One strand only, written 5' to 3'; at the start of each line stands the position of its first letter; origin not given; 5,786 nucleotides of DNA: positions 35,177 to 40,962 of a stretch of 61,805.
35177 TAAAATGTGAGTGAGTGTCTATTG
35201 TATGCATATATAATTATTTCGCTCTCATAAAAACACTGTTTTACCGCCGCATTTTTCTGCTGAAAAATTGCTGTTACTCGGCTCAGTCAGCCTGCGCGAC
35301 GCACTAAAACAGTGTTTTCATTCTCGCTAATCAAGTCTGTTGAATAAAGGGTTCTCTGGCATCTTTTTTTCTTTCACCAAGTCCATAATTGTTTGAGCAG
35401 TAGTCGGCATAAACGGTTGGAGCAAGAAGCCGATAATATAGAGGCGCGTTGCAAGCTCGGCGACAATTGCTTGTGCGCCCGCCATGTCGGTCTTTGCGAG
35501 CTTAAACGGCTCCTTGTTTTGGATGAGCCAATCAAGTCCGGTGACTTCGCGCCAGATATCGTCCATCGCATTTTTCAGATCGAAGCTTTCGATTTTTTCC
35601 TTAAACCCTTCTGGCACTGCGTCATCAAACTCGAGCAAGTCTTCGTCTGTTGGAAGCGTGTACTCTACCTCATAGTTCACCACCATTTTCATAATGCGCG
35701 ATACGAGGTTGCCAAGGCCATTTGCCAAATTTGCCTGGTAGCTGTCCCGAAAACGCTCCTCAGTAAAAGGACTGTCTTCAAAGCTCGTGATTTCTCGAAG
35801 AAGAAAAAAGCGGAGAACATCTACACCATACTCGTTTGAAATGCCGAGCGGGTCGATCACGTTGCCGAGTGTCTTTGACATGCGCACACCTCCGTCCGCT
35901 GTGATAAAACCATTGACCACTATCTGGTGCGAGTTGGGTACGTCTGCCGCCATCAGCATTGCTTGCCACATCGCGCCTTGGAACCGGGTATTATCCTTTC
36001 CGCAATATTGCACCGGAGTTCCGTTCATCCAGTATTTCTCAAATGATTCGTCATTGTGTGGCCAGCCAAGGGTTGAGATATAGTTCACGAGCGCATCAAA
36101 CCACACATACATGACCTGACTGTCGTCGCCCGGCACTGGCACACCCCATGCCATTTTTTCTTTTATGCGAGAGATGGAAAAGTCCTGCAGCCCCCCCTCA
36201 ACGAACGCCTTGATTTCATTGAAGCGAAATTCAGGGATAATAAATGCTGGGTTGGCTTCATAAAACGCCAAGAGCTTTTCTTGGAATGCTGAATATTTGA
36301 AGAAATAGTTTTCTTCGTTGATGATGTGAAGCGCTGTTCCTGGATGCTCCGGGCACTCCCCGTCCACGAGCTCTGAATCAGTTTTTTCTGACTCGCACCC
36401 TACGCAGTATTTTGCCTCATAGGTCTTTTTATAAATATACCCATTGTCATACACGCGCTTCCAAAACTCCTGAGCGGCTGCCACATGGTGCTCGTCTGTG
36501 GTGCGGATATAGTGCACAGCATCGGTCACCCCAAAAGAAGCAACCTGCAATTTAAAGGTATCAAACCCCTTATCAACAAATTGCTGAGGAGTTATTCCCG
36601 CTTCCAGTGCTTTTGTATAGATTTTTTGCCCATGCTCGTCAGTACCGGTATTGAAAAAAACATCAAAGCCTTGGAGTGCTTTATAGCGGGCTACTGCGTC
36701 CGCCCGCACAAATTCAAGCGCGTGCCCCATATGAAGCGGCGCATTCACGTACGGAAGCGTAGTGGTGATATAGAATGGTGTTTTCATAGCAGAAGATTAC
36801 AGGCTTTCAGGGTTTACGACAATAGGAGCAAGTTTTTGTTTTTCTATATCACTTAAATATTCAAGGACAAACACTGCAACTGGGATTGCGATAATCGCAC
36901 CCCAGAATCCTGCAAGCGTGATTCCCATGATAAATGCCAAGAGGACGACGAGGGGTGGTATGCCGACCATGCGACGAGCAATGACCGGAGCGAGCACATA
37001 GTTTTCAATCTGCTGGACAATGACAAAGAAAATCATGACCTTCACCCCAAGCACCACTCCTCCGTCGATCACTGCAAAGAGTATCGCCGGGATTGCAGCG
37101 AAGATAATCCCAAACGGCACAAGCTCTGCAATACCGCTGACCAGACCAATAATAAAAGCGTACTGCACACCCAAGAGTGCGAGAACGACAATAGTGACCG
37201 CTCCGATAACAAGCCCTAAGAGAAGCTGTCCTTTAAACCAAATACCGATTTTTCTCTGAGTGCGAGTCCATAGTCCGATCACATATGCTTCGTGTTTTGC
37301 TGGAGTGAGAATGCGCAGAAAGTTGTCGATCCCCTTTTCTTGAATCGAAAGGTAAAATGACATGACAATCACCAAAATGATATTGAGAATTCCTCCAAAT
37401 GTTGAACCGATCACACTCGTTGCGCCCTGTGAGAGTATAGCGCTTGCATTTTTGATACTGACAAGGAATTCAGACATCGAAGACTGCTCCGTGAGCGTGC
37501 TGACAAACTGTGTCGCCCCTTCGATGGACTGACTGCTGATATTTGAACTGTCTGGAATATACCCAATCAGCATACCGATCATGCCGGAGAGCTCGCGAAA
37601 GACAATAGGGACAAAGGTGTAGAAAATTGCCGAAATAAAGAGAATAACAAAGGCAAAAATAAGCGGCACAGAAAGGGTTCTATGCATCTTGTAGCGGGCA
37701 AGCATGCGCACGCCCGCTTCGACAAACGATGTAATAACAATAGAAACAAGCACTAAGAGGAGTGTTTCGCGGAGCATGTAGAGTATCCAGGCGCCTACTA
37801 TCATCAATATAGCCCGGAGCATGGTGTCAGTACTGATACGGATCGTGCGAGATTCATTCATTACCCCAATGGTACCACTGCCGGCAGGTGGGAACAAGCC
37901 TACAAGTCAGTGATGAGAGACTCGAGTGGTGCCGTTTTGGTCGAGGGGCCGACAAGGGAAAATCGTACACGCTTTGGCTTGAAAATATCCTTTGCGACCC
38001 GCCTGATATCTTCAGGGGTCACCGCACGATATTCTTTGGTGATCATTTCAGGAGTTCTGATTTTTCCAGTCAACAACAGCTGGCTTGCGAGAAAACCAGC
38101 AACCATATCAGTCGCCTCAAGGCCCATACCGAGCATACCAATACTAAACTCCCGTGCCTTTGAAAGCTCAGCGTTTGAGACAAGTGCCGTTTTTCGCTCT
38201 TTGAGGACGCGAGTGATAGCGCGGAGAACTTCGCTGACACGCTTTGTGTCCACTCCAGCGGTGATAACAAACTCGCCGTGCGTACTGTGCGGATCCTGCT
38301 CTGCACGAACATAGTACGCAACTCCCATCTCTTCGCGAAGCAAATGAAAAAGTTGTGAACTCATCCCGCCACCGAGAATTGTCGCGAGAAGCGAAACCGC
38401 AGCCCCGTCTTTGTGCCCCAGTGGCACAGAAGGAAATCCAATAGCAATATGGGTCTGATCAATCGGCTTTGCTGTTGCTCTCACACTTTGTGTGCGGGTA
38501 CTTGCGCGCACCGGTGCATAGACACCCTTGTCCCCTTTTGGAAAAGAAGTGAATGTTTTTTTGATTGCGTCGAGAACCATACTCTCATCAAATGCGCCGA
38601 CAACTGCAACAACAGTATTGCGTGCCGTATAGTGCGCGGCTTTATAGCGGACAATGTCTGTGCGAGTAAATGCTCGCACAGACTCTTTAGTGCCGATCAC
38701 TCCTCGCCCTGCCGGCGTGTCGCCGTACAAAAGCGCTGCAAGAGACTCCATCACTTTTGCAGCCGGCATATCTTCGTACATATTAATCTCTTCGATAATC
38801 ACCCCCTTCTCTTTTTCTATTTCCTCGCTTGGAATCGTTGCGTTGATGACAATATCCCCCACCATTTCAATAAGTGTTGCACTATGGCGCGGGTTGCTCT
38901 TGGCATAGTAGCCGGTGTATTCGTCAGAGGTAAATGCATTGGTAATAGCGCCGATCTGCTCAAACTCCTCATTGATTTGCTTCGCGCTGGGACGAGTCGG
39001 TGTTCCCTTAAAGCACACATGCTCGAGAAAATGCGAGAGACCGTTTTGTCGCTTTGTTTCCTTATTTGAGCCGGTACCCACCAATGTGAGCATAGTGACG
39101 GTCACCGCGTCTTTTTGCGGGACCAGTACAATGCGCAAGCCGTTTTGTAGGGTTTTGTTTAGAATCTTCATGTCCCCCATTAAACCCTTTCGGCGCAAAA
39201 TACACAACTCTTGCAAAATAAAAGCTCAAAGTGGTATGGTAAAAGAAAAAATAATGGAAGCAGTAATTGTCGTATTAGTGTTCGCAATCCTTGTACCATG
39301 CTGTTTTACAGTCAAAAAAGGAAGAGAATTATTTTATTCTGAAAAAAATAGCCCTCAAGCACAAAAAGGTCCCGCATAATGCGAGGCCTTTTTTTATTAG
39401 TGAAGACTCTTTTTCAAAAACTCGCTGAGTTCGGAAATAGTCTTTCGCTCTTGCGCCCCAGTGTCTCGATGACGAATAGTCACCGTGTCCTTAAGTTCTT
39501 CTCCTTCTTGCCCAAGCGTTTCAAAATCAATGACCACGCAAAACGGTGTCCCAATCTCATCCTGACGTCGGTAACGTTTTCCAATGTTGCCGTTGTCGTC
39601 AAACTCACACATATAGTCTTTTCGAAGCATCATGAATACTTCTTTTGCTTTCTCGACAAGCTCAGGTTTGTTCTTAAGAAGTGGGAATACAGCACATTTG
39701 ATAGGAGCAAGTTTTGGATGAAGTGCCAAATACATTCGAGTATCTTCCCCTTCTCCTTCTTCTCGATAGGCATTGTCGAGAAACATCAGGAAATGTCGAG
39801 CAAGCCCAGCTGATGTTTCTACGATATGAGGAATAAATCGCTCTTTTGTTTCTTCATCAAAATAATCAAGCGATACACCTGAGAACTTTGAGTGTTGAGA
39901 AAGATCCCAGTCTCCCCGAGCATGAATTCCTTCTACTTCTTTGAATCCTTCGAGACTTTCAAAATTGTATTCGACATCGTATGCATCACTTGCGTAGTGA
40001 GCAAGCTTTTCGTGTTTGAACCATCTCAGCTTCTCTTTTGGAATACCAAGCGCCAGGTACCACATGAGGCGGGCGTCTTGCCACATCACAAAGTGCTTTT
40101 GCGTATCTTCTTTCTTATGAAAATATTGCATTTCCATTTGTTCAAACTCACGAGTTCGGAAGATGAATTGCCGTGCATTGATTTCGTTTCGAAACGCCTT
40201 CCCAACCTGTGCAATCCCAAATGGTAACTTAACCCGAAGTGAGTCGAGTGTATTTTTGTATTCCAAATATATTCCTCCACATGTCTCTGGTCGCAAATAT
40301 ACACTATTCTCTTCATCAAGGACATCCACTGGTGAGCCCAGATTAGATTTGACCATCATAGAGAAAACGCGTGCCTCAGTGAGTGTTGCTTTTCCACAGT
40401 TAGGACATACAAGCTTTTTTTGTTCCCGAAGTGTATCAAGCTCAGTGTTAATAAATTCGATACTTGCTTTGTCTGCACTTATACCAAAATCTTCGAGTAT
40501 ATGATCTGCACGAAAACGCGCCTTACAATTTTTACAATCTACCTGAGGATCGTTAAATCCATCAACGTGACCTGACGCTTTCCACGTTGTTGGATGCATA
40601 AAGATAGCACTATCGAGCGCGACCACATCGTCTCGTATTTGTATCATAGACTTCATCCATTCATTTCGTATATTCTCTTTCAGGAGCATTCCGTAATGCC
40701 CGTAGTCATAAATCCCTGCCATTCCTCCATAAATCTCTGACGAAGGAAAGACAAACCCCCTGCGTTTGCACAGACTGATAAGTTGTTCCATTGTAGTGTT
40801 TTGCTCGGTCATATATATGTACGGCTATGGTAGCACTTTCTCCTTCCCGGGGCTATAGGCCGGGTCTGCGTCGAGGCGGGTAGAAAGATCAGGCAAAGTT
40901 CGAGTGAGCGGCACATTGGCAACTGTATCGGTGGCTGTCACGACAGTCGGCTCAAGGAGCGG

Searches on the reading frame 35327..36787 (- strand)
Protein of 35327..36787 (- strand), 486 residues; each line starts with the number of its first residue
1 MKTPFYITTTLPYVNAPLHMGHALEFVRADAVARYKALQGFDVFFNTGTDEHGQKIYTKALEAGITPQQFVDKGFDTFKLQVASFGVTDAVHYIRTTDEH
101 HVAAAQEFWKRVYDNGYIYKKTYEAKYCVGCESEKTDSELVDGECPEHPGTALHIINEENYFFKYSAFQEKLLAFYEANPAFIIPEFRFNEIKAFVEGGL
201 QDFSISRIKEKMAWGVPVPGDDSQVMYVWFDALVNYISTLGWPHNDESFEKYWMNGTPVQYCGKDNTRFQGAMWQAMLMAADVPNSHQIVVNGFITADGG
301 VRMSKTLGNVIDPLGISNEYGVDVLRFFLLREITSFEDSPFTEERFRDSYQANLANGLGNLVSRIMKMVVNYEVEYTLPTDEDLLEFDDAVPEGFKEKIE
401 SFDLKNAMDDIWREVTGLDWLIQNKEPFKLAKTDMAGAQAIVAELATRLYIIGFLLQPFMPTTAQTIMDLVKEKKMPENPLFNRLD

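Call 69: search_protein_families(library=pfam, proteins=[window:35327-36787:-], max_evalue=0.00001)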
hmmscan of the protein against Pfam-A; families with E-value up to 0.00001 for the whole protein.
window:35327-36787:- (486 aa): 3 families
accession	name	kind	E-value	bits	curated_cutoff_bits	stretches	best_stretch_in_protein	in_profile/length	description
PF09334.17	tRNA-synt_1g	-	3.2e-93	313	20.1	2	156-366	179-391/391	tRNA synthetases class I (M)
PF00133.28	tRNA-synt_1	-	6.6e-38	131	22.7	2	222-330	295-403/414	tRNA synthetases class I (I, L, M and V)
PF01406.26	tRNA-synt_1e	-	1.2e-12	48.3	27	1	14-124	19-127/301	tRNA synthetases class I (C) catalytic domain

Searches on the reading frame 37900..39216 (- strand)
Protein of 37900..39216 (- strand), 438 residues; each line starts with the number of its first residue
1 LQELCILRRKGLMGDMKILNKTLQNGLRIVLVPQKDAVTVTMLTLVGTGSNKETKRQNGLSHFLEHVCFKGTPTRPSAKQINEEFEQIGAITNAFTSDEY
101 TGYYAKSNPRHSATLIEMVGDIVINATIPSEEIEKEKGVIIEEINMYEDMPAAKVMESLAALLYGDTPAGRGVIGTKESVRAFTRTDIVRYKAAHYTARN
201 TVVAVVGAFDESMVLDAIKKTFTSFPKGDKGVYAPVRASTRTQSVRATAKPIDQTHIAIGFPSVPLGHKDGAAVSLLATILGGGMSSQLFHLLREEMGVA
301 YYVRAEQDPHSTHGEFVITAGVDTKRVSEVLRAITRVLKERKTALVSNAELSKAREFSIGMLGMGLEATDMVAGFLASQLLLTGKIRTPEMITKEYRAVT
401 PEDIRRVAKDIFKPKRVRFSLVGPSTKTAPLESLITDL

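Call 69: search_protein_families(library=pfam, proteins=[window:37900-39216:-], max_evalue=0.00001)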
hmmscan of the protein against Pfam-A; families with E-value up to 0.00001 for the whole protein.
window:37900-39216:- (438 aa): 2 families
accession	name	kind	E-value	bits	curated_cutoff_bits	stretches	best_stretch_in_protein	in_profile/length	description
PF05193.26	Peptidase_M16_C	-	2.4e-38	132.2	23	1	183-356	2-179/181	Peptidase M16 inactive domain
PF00675.25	Peptidase_M16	-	4.3e-32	111.5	22.3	1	31-176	4-148/149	Insulinase (Peptidase family M16)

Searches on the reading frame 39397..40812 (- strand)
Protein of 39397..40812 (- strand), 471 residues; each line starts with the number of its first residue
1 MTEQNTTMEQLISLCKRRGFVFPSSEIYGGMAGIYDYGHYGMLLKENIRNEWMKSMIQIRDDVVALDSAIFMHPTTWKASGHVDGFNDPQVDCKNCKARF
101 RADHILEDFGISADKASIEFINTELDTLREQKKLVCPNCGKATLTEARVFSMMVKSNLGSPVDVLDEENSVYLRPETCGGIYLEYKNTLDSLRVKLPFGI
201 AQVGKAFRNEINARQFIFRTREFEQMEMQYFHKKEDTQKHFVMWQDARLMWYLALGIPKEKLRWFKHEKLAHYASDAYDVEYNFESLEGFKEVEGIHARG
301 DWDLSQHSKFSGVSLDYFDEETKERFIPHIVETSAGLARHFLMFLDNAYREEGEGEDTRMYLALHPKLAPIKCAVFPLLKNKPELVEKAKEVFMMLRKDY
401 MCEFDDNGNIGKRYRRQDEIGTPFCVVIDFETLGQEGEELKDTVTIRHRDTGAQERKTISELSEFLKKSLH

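Call 69: search_protein_families(library=pfam, proteins=[window:39397-40812:-], max_evalue=0.00001)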
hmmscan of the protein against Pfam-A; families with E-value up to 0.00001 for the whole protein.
window:39397-40812:- (471 aa): 2 families
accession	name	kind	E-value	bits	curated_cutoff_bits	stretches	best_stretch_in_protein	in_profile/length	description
PF03129.25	HGTP_anticodon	-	1.1e-19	70.8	21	1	372-468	1-93/94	Anticodon binding domain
PF00587.30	tRNA-synt_2b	-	4e-18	66.5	29.3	1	167-347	7-178/179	tRNA synthetase class II core domain (G, H, P, S and T)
